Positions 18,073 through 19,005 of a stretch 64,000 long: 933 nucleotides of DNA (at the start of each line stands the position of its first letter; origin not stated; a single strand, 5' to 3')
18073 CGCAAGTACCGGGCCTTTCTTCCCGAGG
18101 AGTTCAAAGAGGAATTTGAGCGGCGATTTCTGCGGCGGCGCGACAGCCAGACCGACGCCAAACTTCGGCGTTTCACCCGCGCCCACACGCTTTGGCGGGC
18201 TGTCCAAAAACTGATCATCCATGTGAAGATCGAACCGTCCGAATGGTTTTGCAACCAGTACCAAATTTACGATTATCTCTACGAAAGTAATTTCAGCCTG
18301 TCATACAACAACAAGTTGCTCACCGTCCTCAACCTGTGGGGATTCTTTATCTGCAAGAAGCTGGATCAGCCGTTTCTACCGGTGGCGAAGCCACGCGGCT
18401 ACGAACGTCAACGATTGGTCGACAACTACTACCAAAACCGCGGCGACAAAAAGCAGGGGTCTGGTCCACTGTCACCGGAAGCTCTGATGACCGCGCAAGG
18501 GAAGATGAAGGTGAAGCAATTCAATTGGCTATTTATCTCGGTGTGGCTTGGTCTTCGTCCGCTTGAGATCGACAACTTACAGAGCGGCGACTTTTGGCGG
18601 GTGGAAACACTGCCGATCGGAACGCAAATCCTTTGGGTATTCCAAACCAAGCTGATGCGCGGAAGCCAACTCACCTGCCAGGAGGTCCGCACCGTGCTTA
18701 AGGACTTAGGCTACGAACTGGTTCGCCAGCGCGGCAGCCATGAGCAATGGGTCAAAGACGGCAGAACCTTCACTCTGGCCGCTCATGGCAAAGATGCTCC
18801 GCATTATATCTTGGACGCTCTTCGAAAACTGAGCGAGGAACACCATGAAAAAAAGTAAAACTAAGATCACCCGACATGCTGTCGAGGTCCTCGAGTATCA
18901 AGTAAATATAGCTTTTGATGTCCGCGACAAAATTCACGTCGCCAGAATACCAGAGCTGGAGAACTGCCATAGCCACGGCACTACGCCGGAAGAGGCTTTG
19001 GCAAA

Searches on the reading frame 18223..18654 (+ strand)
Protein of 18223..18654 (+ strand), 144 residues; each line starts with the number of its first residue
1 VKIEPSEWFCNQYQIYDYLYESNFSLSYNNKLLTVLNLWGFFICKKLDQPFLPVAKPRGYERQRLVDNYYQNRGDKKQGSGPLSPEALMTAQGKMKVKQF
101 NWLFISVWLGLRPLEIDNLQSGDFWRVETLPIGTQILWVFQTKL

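Call 92: search_protein_families(library=pfam, proteins=[window:18223-18654:+], max_evalue=10)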
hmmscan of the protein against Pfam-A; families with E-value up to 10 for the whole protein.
window:18223-18654:+ (144 aa): 1 family
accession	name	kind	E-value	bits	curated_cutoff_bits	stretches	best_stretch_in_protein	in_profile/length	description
PF06344.16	Parecho_VpG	-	0.21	12.7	25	1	50-59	5-14/20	Parechovirus Genome-linked protein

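Call 94: search_solved_structures(query=window:18223-18654:+, max_evalue=10, show_alignments=2)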
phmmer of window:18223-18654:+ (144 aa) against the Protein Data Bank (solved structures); distinct sequences matched with E-value up to 10: 0.

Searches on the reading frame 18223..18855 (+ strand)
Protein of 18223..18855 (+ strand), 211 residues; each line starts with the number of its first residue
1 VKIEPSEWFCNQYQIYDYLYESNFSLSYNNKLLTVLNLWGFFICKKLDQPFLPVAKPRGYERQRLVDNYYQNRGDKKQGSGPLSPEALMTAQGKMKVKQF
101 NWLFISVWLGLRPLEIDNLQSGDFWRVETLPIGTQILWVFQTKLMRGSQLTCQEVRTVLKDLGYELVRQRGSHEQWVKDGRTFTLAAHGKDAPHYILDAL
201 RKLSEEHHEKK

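Call 4: search_protein_families(library=pfam, proteins=[window:18223-18855:+], max_evalue=1)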
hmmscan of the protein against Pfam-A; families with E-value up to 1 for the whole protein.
window:18223-18855:+ (211 aa): 2 families
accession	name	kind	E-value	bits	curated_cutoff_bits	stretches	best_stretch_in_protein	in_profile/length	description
PF07927.17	HicA_toxin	-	3.8e-10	40.2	27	1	153-202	2-54/58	HicA toxin of bacterial toxin-antitoxin,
PF14814.11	UB2H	-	0.089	13.3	27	1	144-188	1-45/85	Bifunctional transglycosylase second domain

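Call 5: search_protein_families(library=ncbifam, proteins=[window:18223-18855:+], max_evalue=1)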
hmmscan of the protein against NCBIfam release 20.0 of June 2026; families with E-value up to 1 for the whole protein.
window:18223-18855:+ (211 aa): 0 families
